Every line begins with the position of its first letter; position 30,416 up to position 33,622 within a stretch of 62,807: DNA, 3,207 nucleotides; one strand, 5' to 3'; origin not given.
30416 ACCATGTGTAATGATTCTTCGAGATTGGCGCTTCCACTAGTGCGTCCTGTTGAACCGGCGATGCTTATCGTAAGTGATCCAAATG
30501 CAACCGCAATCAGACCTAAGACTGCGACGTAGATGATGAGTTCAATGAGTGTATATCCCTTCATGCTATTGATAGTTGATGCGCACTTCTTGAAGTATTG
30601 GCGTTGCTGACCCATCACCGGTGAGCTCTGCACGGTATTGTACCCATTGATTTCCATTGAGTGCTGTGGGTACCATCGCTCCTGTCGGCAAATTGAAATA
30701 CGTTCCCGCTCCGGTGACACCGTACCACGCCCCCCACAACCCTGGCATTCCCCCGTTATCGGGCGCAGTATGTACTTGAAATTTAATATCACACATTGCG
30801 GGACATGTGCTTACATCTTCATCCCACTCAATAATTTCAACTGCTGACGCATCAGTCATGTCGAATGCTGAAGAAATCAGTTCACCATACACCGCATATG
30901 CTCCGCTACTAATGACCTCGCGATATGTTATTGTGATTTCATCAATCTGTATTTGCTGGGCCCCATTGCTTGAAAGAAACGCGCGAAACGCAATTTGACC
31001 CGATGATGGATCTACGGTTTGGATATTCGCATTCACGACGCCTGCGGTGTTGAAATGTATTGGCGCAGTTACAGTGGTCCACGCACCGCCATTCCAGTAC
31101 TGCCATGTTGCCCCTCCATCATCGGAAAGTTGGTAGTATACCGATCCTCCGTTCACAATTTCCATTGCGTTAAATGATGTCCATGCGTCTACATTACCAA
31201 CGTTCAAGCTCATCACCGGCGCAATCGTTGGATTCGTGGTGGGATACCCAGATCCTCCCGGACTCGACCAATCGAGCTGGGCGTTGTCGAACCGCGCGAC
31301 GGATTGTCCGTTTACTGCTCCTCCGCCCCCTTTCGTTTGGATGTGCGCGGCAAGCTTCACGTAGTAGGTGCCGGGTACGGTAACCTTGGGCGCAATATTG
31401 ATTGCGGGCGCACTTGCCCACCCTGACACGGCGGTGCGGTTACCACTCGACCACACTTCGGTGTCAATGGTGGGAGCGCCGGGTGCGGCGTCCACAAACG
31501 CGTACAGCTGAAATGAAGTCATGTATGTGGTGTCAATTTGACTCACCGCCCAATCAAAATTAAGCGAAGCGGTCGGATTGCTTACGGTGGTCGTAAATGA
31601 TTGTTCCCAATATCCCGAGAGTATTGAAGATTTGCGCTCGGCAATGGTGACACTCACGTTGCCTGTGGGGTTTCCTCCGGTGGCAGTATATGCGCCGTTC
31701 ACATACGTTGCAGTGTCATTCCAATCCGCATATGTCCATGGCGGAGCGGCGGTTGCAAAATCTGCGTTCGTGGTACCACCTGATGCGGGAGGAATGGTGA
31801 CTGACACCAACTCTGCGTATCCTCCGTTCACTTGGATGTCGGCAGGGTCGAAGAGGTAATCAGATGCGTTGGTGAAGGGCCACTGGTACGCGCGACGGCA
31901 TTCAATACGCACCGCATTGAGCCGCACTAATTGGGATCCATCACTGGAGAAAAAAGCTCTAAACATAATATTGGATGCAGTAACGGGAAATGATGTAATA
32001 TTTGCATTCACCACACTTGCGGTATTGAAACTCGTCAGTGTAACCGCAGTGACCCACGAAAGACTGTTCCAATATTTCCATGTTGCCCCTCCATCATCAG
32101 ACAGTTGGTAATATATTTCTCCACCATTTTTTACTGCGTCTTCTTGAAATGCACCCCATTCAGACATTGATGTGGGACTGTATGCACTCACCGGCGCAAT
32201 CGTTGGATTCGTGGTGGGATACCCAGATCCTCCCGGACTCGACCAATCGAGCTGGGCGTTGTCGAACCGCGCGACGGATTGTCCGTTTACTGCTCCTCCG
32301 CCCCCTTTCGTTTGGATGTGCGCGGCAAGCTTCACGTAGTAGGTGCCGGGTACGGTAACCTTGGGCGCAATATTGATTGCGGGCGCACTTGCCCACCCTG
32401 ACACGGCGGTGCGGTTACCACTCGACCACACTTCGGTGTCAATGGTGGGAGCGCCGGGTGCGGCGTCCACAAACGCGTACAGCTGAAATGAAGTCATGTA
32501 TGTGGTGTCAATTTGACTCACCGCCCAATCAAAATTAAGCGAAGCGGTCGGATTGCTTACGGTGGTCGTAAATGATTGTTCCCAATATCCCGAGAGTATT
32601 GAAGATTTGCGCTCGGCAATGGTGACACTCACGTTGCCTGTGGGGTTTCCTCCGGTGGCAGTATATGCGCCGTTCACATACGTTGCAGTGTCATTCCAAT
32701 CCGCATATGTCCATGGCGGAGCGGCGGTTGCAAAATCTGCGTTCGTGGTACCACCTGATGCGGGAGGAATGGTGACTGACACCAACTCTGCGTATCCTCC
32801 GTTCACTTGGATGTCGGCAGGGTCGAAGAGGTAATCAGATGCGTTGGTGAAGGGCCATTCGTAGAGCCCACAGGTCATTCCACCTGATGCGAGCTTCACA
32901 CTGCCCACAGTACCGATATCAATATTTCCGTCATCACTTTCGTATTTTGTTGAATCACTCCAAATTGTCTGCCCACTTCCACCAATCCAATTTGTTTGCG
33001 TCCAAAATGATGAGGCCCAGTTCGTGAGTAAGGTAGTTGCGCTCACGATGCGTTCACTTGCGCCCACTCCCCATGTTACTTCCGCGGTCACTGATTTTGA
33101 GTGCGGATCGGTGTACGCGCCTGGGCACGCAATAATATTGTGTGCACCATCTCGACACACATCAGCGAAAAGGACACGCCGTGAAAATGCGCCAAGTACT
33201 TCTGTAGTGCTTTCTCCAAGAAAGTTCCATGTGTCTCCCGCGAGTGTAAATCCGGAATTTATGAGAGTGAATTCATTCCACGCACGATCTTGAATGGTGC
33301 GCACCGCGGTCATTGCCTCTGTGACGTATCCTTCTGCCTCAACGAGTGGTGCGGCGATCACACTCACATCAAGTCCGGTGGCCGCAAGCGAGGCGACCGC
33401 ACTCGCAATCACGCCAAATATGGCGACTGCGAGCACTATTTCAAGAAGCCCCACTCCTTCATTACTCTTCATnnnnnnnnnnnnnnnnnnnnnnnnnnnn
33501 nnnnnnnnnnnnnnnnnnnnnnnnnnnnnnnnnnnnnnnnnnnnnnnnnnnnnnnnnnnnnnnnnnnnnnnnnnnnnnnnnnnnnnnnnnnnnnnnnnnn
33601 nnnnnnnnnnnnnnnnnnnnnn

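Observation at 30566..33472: Giant 968-aa prepilin-like protein carrying a perfectly identical 670-bp internal duplication and Asp-box modules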

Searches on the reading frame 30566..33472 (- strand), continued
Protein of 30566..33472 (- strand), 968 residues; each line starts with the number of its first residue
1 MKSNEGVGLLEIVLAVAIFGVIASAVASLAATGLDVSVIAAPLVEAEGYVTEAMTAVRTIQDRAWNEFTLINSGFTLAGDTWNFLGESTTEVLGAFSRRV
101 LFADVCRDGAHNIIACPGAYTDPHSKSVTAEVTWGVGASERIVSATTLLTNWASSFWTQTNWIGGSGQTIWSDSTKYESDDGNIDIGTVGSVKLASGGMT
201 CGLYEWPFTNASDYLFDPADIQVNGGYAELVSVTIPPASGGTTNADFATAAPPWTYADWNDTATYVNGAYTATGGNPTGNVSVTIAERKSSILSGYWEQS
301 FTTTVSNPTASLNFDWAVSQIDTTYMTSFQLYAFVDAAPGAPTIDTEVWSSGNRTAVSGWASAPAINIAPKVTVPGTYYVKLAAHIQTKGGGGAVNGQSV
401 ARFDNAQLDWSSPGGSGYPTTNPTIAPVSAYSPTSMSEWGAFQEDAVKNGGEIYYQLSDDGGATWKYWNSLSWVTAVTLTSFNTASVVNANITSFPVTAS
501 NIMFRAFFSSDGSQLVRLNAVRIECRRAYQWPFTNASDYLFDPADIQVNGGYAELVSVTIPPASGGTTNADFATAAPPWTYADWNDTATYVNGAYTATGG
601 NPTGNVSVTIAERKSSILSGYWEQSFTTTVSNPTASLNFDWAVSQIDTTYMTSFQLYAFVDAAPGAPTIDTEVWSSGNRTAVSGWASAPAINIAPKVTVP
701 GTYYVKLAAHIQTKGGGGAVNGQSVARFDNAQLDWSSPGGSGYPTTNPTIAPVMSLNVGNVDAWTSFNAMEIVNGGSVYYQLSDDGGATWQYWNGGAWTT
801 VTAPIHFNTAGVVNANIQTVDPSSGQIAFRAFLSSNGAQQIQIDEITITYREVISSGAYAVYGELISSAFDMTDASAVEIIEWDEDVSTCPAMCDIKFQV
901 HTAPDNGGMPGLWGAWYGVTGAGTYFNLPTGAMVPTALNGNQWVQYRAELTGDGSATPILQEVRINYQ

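Call 47: fold_search(model_id=the predicted structure, library=pdb)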
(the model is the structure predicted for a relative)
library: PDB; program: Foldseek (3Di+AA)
matches with E <= 10: 1382; with E <= 0.001: 29
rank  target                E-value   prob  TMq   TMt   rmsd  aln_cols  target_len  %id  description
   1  5b4x_C                6.7e-08  1.00  0.10  0.13  32.7       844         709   10  Crystal structure of the ApoER2 ectodomain in complex with the Reelin R56 fragment (released 2017-04-26)
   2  3a7q_A                1.3e-07  0.99  0.10  0.13  42.8       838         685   10  Structural basis for specific recognition of reelin by its receptors (released 2010-03-23)
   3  2v5y                  2.3e-06  0.93  0.10  0.16  45.8       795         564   10  Crystal structure of the receptor protein tyrosine phosphatase mu ectodomain (released 2007-09-11)
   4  7kwb_A                7.9e-06  0.99  0.11  0.22  43.4       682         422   10  Surface glycan-binding protein B from Bacteroides thetaiotaomicron (released 2021-02-17)
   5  8w7n                  9.7e-06  0.72  0.09  0.09  41.6       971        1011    8  Crystal structure of the in-cell Cry1Aa purified from Bacillus thuringiensis (released 2024-03-06)
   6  7l2z_F                1.6e-05  0.87  0.09  0.12  33.1       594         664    7  Bacterial cellulose synthase BcsB hexamer (released 2021-03-24)
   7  6yg8_D                2.8e-05  0.89  0.09  0.13  32.8       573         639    8  Cryo-EM structure of a BcsB pentamer in the context of an assembled Bcs macrocomplex (released 2021-02-24)
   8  9fmt_D                4.7e-05  0.87  0.09  0.12  33.3       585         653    9  Cryo-EM structure of the BcsB hexameric crown from the E. coli cellulose secretion macrocomplex (released 2024-10-16)
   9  9fmt_A                5.2e-05  0.85  0.09  0.12  33.3       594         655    7  Cryo-EM structure of the BcsB hexameric crown from the E. coli cellulose secretion macrocomplex (released 2024-10-16)
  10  9h9a                  5.7e-05  0.54  0.10  0.09  41.5      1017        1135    9  native structure of the full-length pesticidal protein Cry8Ba2, from crystals formed in vivo (form 1) (released 2025-12-03)
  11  7q1y_A                7.8e-05  0.16  0.08  0.06  55.1      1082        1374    8  X-ray structure of human A2ML1 (released 2022-04-20)
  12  4xup_D                1.1e-04  0.95  0.09  0.22  32.6       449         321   11  Structure of the N-terminal CBM22-1-CBM22-2 tandem domain from Paenibacillus barcinonensis Xyn10C (released 2015-06-03)
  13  9qxq                  1.2e-04  0.75  0.11  0.10  41.1       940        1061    6  native structure of full-length pesticidal protein Cry1Ca18 at pH9, from crystals formed in vivo (released 2026-02-11)
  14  6yg8_B                1.4e-04  0.66  0.08  0.12  32.8       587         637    8  Cryo-EM structure of a BcsB pentamer in the context of an assembled Bcs macrocomplex (released 2021-02-24)
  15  2xom_A                2.0e-04  1.00  0.11  0.56   6.0       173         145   16  Atomic resolution structure of TmCBM61 in complex with beta-1,4- galactotriose (released 2010-09-08)
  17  4xup_F                2.9e-04  0.93  0.10  0.23  26.6       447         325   10  Structure of the N-terminal CBM22-1-CBM22-2 tandem domain from Paenibacillus barcinonensis Xyn10C (released 2015-06-03)
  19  4xup_A                3.2e-04  0.93  0.10  0.23  31.2       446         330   11  Structure of the N-terminal CBM22-1-CBM22-2 tandem domain from Paenibacillus barcinonensis Xyn10C (released 2015-06-03)
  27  4xup_B                6.6e-04  0.90  0.10  0.24  28.2       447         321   10  Structure of the N-terminal CBM22-1-CBM22-2 tandem domain from Paenibacillus barcinonensis Xyn10C (released 2015-06-03)
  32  3k4z_A                1.4e-03  0.99  0.11  0.33  18.6       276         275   13  Crystal Structure of the Cellulosomal CBM4 from Clostridium thermocellum Cellulase CbhA (released 2010-07-28)
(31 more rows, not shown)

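Call 79: list_cluster_members(proteins=[P0001, P0002, P0003, P0004, P0005, P0007, P0023, P0027])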
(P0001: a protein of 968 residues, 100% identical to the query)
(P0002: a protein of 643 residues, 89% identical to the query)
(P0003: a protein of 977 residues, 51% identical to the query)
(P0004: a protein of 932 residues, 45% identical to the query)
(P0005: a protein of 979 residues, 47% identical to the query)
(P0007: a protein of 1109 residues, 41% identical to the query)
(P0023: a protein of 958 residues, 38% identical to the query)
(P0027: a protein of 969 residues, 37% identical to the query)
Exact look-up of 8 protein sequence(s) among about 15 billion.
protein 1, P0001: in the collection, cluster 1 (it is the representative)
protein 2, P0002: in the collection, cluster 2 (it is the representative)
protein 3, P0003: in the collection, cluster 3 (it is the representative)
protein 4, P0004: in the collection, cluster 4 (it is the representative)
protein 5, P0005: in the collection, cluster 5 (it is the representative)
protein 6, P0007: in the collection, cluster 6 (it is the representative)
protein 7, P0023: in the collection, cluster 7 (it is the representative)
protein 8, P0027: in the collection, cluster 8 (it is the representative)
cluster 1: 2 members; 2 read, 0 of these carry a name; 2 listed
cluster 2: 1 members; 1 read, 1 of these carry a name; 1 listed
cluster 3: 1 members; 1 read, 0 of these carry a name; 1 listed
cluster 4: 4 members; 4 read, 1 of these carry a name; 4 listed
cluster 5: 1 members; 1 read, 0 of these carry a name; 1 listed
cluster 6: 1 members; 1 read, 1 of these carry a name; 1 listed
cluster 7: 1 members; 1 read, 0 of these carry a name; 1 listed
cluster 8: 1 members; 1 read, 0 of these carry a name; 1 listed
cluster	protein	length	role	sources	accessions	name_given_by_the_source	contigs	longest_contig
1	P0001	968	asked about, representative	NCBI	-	-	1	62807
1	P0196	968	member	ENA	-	-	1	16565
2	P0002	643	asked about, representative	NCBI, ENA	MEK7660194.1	MAG: hypothetical protein AAB343_03265 [Patescibacteria group bacterium]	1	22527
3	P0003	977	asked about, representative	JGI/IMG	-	-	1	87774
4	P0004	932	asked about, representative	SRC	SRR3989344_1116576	-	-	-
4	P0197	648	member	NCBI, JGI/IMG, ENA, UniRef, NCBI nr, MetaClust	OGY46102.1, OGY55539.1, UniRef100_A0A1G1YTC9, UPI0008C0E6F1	MAG: hypothetical protein A3A24_03730 [Candidatus Buchananbacteria bacterium ... | Uncharacterized protein n=2 Tax=Candidatus Buchananiibacteriota TaxID=1817903 ... | MAG: hypothetical protein A2744_01935 [Candidatus Buchananbacteria bacterium ...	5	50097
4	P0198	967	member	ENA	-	-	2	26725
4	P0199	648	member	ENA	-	-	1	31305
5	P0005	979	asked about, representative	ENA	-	-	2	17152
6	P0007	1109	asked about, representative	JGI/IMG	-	type II secretory pathway pseudopilin PulG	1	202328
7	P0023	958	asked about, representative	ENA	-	-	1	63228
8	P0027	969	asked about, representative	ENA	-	-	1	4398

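Call 81: find_encoding_contigs(protein=P0196, flank=10000, max_places=3)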
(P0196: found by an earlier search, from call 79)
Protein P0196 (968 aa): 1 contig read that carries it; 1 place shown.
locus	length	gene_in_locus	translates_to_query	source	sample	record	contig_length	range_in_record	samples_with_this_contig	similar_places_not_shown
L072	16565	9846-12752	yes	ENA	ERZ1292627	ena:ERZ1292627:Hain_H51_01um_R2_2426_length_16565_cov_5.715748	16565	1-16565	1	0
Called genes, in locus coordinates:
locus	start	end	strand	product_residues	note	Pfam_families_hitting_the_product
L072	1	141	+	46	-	?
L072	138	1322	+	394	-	PF03952:Enolase_N, PF00113:Enolase_C, PF13378:MR_MLE_C, PF00113:Enolase_C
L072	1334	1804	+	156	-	PF03073:TspO_MBR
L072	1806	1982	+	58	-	PF20607:DUF6800 (weak)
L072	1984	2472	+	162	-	PF01625:PMSR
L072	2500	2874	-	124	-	-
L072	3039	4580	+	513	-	-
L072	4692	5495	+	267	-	PF02535:Zip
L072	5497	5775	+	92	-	-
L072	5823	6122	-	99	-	PF06103:DUF948 (weak)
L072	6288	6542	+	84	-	PF00076:RRM_1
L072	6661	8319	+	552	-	PF05157:MshEN, PF00437:T2SSE, PF13555:AAA_29 (faint)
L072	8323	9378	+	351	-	PF00482:T2SSF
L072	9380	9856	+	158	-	-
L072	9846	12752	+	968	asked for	-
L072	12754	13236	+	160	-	-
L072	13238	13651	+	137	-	-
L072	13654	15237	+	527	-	PF11104:PilM_2, PF06723:MreB_Mbl (faint), PF14450:FtsA, PF06347:SH3_4, PF08239:SH3_3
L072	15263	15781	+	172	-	PF07963:N_methyl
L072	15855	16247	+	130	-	PF00072:Response_reg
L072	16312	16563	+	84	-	?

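Call 92: fold_search(model_id=the predicted structure, library=viral)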
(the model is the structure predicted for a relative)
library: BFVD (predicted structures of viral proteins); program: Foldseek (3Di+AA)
matches with E <= 10: 1542; with E <= 0.001: 207
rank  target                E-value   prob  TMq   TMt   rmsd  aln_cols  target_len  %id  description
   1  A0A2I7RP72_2          3.1e-15  1.00  0.11  0.14  44.1      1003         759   12  (no name in the UniProt tables at hand)
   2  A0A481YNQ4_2          3.7e-11  1.00  0.10  0.09  45.8      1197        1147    8  Collagen triple helix repeat protein [Pithovirus LCDPAC02]
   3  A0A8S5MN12            6.5e-11  1.00  0.12  0.09  39.1      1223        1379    9  Uncharacterized protein [Siphoviridae sp. ct89Z21]
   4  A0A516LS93            1.3e-10  1.00  0.12  0.10  32.4       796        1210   11  (no name in the UniProt tables at hand)
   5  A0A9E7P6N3            6.1e-10  1.00  0.12  0.12  42.0      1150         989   11  (no name in the UniProt tables at hand)
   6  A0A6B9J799            1.0e-09  1.00  0.12  0.14  34.9       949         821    7  Minor tail protein [Arthrobacter phage DrYang]
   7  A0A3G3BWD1            1.0e-09  1.00  0.11  0.10  38.2       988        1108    8  (no name in the UniProt tables at hand)
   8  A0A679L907            1.7e-09  0.94  0.08  0.07  36.1      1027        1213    9  (no name in the UniProt tables at hand)
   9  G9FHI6                2.1e-09  0.98  0.10  0.08  41.4      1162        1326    9  (no name in the UniProt tables at hand)
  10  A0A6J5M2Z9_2          2.3e-09  1.00  0.12  0.13  57.2      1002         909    9  Fibronectin type III [uncultured Caudovirales phage]
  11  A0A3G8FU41            2.4e-09  0.99  0.09  0.12  37.8       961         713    9  Minor tail protein [Arthrobacter phage Bodacious]
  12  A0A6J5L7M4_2          2.9e-09  1.00  0.13  0.11  48.0      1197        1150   10  Tip attachment protein J [uncultured Caudovirales phage]
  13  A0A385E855            4.2e-09  0.94  0.08  0.06  32.9      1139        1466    8  Minor structural protein [Bacillus phage Hobo]
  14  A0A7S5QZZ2            4.9e-09  0.99  0.10  0.07  32.3      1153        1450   11  (no name in the UniProt tables at hand)
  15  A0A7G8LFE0            5.1e-09  1.00  0.14  0.20  29.8       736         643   12  (no name in the UniProt tables at hand)
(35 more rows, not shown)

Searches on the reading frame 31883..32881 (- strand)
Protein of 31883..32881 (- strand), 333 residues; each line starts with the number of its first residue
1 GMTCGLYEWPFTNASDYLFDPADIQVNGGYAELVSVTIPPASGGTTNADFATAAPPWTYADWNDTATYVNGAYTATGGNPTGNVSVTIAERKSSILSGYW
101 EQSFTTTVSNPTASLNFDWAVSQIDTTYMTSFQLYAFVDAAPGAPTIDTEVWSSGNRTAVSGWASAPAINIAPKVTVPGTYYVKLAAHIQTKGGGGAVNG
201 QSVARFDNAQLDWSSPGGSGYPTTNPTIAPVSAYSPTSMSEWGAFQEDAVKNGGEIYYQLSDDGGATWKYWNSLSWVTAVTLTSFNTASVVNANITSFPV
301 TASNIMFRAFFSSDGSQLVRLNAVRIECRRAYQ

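Call 72: search_protein_representatives(protein=window:31883-32881:-)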
Query: 333 residues. Proteins with E-value up to 0.001 (for the whole library): 716; up to 1e-10: 418; up to 1e-30: 128. The best 150 are listed.
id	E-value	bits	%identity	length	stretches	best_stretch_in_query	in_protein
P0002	5.0e-177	604.5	83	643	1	1-330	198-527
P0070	2.2e-161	553.1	47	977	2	1-332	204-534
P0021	1.1e-145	501.4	44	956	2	10-327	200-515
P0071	1.1e-142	491.6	42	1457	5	7-327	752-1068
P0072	1.0e-137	475.3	37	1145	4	7-326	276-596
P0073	5.7e-134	463.0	45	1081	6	212-332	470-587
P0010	6.2e-130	449.7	42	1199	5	43-330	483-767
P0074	1.1e-118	412.8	38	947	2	8-326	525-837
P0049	7.9e-115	400.1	42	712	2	14-326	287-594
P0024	1.8e-114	398.9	39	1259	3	6-325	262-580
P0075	3.0e-112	391.6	44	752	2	7-327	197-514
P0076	1.0e-107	376.7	43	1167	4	1-332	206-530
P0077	8.4e-106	370.4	40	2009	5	41-326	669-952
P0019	1.7e-105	369.4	40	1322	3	6-327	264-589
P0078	7.6e-105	367.3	39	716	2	8-328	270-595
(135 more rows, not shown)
